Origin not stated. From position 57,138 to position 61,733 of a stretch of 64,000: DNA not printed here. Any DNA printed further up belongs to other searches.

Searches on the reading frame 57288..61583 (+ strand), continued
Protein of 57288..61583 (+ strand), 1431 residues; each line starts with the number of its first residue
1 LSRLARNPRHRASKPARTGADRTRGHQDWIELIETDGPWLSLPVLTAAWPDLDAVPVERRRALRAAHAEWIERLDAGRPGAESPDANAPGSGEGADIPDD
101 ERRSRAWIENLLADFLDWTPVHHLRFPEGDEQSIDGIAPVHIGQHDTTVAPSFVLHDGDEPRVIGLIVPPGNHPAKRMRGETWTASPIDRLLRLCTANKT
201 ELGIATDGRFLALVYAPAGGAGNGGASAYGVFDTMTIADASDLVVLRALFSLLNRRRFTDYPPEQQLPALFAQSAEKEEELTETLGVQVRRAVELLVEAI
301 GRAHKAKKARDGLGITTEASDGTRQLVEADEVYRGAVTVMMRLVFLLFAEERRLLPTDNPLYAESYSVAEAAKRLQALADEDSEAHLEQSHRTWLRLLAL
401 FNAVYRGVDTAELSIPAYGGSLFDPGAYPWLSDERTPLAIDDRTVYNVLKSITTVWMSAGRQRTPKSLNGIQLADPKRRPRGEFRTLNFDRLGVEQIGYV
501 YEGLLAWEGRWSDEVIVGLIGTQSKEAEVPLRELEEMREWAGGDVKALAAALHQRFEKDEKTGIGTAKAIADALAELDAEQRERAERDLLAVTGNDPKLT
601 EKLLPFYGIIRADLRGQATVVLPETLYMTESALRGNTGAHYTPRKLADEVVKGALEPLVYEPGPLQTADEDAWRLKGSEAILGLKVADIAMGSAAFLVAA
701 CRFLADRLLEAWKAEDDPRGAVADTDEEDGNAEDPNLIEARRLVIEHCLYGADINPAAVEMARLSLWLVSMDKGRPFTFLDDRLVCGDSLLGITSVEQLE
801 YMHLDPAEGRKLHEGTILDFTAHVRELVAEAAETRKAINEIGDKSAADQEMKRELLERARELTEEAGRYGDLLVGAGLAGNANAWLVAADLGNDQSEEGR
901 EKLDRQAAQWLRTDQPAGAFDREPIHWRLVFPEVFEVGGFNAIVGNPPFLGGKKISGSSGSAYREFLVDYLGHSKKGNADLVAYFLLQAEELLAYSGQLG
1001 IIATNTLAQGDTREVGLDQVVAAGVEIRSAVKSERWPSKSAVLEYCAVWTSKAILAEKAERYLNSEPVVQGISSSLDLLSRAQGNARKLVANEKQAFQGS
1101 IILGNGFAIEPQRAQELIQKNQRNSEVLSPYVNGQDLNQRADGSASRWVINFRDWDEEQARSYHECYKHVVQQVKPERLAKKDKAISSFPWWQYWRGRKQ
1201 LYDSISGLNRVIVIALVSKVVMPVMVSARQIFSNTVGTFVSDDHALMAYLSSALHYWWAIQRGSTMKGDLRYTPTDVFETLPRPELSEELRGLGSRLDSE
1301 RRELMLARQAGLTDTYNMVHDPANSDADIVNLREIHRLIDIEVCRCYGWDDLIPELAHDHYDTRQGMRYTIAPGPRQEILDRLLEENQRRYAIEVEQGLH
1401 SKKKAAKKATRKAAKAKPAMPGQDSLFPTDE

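Call 34: find_homologous_proteins(query=L001:20307-22148:+, max_evalue=1e-60)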
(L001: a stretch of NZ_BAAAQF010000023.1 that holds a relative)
Query L001:20307-22148:+ (614 aa): 2353 proteins with E <= 1e-60 among 8000 candidates; the best 120 are listed.
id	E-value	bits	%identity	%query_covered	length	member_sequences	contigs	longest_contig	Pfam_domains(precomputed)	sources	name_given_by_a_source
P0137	0.0e+0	1327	93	100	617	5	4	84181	PF09369.16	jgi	jgi:hypothetical protein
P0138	0.0e+0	1097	77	100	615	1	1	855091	PF09369.16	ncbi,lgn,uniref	ncbi:DUF1998 domain-containing protein [Glycomyces sp. NPDC021274]|uniref:DUF1998 domain-containing 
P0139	0.0e+0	1091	76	100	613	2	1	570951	PF09369.16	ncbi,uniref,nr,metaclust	ncbi:DUF1998 domain-containing protein [Glycomyces arizonensis]|uniref:DUF1998 domain-containing pro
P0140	0.0e+0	1079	75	100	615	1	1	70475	PF09369.16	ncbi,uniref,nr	ncbi:DUF1998 domain-containing protein [Glycomyces sp. L485]|uniref:DUF1998 domain-containing protei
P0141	0.0e+0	1072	74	100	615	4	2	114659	PF09369.16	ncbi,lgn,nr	ncbi:MAG TPA: DUF1998 domain-containing protein [Glycomyces sp.]|nr:DUF1998 domain-containing protei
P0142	0.0e+0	1021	72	100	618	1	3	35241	PF09369.16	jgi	jgi:hypothetical protein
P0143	2.8e-291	986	70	100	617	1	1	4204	PF09369.16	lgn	-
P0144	9.7e-283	957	68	100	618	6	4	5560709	PF09369.16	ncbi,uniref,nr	ncbi:DUF1998 domain-containing protein [Glycomyces algeriensis]|uniref:MrfA-like Zn-binding domain-c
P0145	3.6e-277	939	67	100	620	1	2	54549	PF09369.16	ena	-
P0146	9.7e-270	914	67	100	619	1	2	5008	PF09369.16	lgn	-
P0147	4.0e-209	714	54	98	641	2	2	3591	PF09369.16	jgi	-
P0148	2.6e-207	708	54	99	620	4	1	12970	PF09369.16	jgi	jgi:hypothetical protein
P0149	2.6e-207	708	55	99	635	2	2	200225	PF09369.16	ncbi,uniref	ncbi:DUF1998 domain-containing protein [Kitasatospora cinereorecta]|uniref:DUF1998 domain-containing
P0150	8.4e-207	707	56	98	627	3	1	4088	PF09369.16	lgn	-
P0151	1.0e-206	706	55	98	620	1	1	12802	PF09369.16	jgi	jgi:uncharacterized protein DUF1998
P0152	1.2e-206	706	55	99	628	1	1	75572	PF09369.16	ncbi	ncbi:MAG TPA: DUF1998 domain-containing protein [Micromonosporaceae bacterium]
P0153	2.5e-206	705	55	99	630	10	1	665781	PF09369.16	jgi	-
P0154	3.1e-206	705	55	98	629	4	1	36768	PF09369.16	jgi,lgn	jgi:hypothetical protein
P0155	3.1e-206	705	55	98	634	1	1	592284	PF09369.16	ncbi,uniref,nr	ncbi:DUF1998 domain-containing protein [Streptomonospora sp. PA3]|uniref:DUF1998 domain-containing p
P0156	6.1e-206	704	55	97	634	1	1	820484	PF09369.16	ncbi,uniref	ncbi:DrmB family protein [Streptomyces sp. NPDC051561]|uniref:DrmB family protein n=1 Tax=Streptomyc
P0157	1.2e-205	703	55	98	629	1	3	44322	PF09369.16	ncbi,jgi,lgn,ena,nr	ncbi:MAG TPA: DUF1998 domain-containing protein [Kribbellaceae bacterium]|nr:DUF1998 domain-containi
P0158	1.2e-205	703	55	97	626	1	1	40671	PF09369.16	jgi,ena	-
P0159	2.4e-205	702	55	98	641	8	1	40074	PF09369.16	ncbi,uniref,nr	ncbi:DUF1998 domain-containing protein [Frankia gtarii]|uniref:DUF1998 domain-containing protein n=1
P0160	3.7e-205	701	53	98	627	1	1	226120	PF09369.16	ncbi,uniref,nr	ncbi:DUF1998 domain-containing protein [Lipingzhangella sp. LS1_29]|uniref:DUF1998 domain-containing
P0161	5.7e-205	700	54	99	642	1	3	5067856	PF09369.16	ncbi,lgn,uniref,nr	ncbi:DUF1998 domain-containing protein [Streptomonospora salina]|uniref:MrfA-like Zn-binding domain-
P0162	2.0e-204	699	54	98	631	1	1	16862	PF09369.16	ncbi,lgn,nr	ncbi:MAG: DUF1998 domain-containing protein [Micromonosporaceae bacterium]|nr:DUF1998 domain-contain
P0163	2.3e-204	698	55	98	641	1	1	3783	PF09369.16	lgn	-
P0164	2.4e-204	698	54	99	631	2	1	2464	PF09369.16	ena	-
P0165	2.4e-204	698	54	100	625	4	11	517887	PF09369.16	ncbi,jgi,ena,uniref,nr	ncbi:DUF1998 domain-containing protein [Micromonospora sp. HM5-17]|jgi:Domain of unknown function (D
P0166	2.5e-204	698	55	97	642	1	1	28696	PF09369.16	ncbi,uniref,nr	ncbi:DUF1998 domain-containing protein [Frankia gtarii]|uniref:DUF1998 domain-containing protein n=1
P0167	2.8e-204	698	53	98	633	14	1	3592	PF09369.16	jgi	jgi:hypothetical protein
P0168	4.1e-204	698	54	98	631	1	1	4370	PF09369.16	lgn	-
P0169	4.5e-204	698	54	99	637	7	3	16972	PF09369.16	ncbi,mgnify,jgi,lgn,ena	ncbi:MAG: DUF1998 domain-containing protein [Micromonosporaceae bacterium]|mgnify:CR=1 FL=1|jgi:hypo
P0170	5.6e-204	697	54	98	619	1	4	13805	PF09369.16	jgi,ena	-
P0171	6.1e-204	697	54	98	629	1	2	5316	PF09369.16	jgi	jgi:hypothetical protein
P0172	6.6e-204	697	54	98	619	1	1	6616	PF09369.16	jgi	jgi:Domain of unknown function (DUF1998)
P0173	7.5e-204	697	54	99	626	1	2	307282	PF09369.16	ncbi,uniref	ncbi:DrmB family protein [Nonomuraea sp. NPDC059023]|uniref:DrmB family protein n=1 Tax=unclassified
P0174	9.6e-204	696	54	99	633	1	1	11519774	PF09369.16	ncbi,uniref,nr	ncbi:uncharacterized protein DUF1998 [Nonomuraea polychroma]|uniref:Uncharacterized protein DUF1998 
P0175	1.3e-203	696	54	99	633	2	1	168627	PF09369.16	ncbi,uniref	ncbi:DrmB family protein [Nonomuraea insulae]|uniref:DrmB family protein n=1 Tax=Nonomuraea insulae 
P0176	1.5e-203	696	54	98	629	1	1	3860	PF09369.16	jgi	jgi:hypothetical protein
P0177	1.9e-203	695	54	97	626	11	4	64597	PF09369.16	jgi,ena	-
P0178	6.0e-203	694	54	100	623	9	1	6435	PF09369.16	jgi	jgi:Domain of unknown function (DUF1998)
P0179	8.5e-203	693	54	99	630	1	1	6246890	PF09369.16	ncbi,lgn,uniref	ncbi:DrmB family protein [Micromonospora sp. SH-82]|uniref:DrmB family protein n=1 Tax=Micromonospor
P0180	1.4e-202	693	53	99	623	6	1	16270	PF09369.16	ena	-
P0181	1.4e-202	693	55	98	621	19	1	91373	PF09369.16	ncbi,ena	-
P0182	1.6e-202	692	53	99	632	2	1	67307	PF09369.16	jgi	jgi:hypothetical protein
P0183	1.8e-202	692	55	98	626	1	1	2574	PF09369.16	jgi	jgi:Domain of unknown function (DUF1998)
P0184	2.1e-202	692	53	98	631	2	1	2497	PF09369.16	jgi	jgi:hypothetical protein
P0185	2.4e-202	692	53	98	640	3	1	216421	PF09369.16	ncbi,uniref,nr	ncbi:DUF1998 domain-containing protein [Nocardiopsis baichengensis]|uniref:DUF1998 domain-containing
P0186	2.5e-202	692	53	98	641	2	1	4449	PF09369.16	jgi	jgi:hypothetical protein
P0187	3.7e-202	691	53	97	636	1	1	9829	PF09369.16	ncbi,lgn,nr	ncbi:MAG TPA: DUF1998 domain-containing protein [Mycobacteriales bacterium]|nr:DUF1998 domain-contai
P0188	4.5e-202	691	54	100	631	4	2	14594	PF09369.16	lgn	-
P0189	4.5e-202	691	55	98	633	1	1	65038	PF09369.16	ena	-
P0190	6.5e-202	690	53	99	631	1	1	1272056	PF09369.16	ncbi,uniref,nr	ncbi:DUF1998 domain-containing protein [Nonomuraea sediminis]|uniref:DUF1998 domain-containing prote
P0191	1.2e-201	689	53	97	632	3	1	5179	PF09369.16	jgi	jgi:hypothetical protein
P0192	1.3e-201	689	53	98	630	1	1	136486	PF09369.16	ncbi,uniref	ncbi:DrmB family protein [Nocardiopsis sediminis]|uniref:DrmB family protein n=1 Tax=Nocardiopsis se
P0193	1.3e-201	689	54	98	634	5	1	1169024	PF09369.16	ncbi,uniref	ncbi:DUF1998 domain-containing protein [Kribbella alba]|uniref:DUF1998 domain-containing protein n=1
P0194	1.7e-201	689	53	98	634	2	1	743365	PF09369.16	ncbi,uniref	ncbi:DUF1998 domain-containing protein [Sphaerisporangium sp. NPDC005289]|uniref:DUF1998 domain-cont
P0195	1.7e-201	689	54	99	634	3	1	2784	PF09369.16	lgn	-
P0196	1.8e-201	689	54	100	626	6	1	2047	PF09369.16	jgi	jgi:hypothetical protein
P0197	1.9e-201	689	53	98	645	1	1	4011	PF09369.16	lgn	-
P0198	2.0e-201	689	54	97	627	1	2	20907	PF09369.16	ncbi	ncbi:MAG: DrmB family protein [Streptosporangiaceae bacterium]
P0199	2.1e-201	689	54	98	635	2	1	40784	PF09369.16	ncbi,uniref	ncbi:DUF1998 domain-containing protein [Sphaerisporangium sp. NPDC088356]|uniref:DUF1998 domain-cont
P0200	2.9e-201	688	54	97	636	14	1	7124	PF09369.16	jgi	jgi:hypothetical protein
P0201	2.9e-201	688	54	100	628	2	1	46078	PF09369.16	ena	-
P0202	3.4e-201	688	54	97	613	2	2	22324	PF09369.16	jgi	jgi:hypothetical protein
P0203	5.3e-201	687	53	98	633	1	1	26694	PF09369.16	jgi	jgi:MrfA Zn-binding domain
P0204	5.4e-201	687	54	97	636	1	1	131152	PF09369.16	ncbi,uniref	ncbi:DUF1998 domain-containing protein [Streptomyces sp. NPDC046862]|uniref:DUF1998 domain-containin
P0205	5.8e-201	687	53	99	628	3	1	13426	PF09369.16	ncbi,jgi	jgi:hypothetical protein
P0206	7.9e-201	687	54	98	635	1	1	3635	PF09369.16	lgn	-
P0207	8.8e-201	687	52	99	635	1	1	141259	PF09369.16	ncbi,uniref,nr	ncbi:hypothetical protein Acsp04_47560 [Actinomadura sp. NBRC 104425]|uniref:DUF1998 domain-containi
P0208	1.4e-200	686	53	99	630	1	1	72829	PF09369.16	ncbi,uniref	ncbi:DUF1998 domain-containing protein [Micromonospora sp. NPDC000207]|uniref:DUF1998 domain-contain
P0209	1.4e-200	686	52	99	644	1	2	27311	PF09369.16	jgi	jgi:Domain of unknown function (DUF1998)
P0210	1.5e-200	686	54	98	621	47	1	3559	PF09369.16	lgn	-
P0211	1.6e-200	686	55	99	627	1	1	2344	PF09369.16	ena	-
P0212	1.8e-200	686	54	98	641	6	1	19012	PF09369.16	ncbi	ncbi:DrmB family protein [Frankia sp. CcWB2]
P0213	1.8e-200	686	54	98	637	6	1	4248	PF09369.16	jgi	jgi:hypothetical protein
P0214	1.8e-200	686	53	98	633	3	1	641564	PF09369.16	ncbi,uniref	ncbi:DUF1998 domain-containing protein [Streptosporangium sp. NPDC000239]|uniref:DUF1998 domain-cont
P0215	4.0e-200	684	55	97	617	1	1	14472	PF09369.16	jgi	jgi:hypothetical protein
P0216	4.3e-200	684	53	98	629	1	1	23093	PF09369.16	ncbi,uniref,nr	ncbi:DUF1998 domain-containing protein [Amycolatopsis rhizosphaerae]|uniref:DUF1998 domain-containin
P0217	4.6e-200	684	54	98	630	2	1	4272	PF09369.16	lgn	-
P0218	5.3e-200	684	54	99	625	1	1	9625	PF09369.16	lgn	-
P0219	6.3e-200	684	52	98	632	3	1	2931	PF09369.16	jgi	jgi:hypothetical protein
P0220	8.5e-200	683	53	98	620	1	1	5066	PF09369.16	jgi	jgi:hypothetical protein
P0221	9.1e-200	683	53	100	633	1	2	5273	PF09369.16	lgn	-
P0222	9.7e-200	683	54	98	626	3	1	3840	PF09369.16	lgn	-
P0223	1.3e-199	683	54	98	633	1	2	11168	PF09369.16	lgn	-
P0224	1.4e-199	683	53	99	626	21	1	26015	PF09369.16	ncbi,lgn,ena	-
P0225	2.2e-199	682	54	100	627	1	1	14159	PF09369.16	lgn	-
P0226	2.2e-199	682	53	98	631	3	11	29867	PF09369.16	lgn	-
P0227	2.4e-199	682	54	98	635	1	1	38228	PF09369.16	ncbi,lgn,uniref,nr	ncbi:uncharacterized protein DUF1998 [Kribbella sp. VKM Ac-2527]|uniref:Uncharacterized protein DUF1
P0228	2.9e-199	682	53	98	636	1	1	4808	PF09369.16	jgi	jgi:Domain of unknown function (DUF1998)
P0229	3.3e-199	681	53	98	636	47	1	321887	PF09369.16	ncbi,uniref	ncbi:DrmB family protein [Streptomyces virginiae]|uniref:DrmB family protein n=1 Tax=Streptomyces vi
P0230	3.6e-199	681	53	99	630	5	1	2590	PF09369.16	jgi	-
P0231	3.9e-199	681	53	98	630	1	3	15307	PF09369.16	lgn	-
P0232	4.2e-199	681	54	98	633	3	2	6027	PF09369.16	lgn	-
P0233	5.6e-199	681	54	98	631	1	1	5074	PF09369.16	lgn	-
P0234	7.4e-199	680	53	99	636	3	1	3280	PF09369.16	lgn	-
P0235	7.5e-199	680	52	99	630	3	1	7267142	PF09369.16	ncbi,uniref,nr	ncbi:uncharacterized protein DUF1998 [Micromonospora kangleipakensis]|uniref:Uncharacterized protein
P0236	8.0e-199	680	55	98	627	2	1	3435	PF09369.16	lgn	-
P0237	9.7e-199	680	52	100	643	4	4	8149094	PF09369.16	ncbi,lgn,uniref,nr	ncbi:DrmB family protein [Streptosporangium sp. NBC_01755]|uniref:DUF1998 domain-containing protein 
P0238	9.9e-199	680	52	98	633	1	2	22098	PF09369.16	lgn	-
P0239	1.0e-198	680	53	98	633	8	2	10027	PF09369.16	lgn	-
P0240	1.1e-198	680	53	98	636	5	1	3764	PF09369.16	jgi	jgi:hypothetical protein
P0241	1.2e-198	680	52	99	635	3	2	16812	PF09369.16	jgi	-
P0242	1.3e-198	679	53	98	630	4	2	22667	PF09369.16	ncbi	-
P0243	1.4e-198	679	53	99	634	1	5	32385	PF09369.16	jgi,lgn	jgi:hypothetical protein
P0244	1.5e-198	679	52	98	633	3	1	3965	PF09369.16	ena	-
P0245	1.7e-198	679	53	97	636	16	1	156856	PF09369.16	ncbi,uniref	ncbi:DrmB family protein [Streptomyces wedmorensis]|uniref:DrmB family protein n=1 Tax=Streptomyces 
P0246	1.8e-198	679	53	98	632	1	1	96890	PF09369.16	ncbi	ncbi:DUF1998 domain-containing protein [Marinactinospora endophytica]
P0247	1.8e-198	679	53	100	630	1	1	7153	PF09369.16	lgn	-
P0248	1.9e-198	679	53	99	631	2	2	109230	PF09369.16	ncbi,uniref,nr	ncbi:DUF1998 domain-containing protein [Micromonospora gifhornensis]|uniref:MrfA-like Zn-binding dom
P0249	2.4e-198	679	53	98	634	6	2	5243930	PF09369.16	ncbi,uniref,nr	ncbi:DUF1998 domain-containing protein [Actinopolyspora erythraea]|uniref:DUF1998 domain-containing 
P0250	2.5e-198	679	52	98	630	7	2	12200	PF09369.16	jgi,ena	-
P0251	2.7e-198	678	54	99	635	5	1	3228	PF09369.16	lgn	-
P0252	3.0e-198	678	54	97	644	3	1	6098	PF09369.16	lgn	-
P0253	3.4e-198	678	54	99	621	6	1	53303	PF09369.16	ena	-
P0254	3.5e-198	678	54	98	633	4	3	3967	PF09369.16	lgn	-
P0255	3.7e-198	678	53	98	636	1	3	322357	PF09369.16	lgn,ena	-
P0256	4.0e-198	678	52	98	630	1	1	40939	PF09369.16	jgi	jgi:hypothetical protein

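Call 35: find_encoding_contigs(protein=P0141, flank=10000, max_places=6)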
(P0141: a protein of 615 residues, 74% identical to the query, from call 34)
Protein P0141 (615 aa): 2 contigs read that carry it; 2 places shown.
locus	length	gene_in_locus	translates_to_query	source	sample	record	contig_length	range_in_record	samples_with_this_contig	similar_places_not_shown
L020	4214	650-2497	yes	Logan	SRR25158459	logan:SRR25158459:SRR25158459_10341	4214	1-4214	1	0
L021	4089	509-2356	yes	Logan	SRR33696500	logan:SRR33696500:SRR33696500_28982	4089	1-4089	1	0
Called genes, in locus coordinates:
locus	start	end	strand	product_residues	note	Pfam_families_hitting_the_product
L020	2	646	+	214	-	?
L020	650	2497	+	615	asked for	PF09369:MZB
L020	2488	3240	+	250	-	PF13091:PLDc_2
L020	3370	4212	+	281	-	?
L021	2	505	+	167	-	?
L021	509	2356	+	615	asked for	PF09369:MZB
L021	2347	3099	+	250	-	PF13091:PLDc_2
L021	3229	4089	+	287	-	?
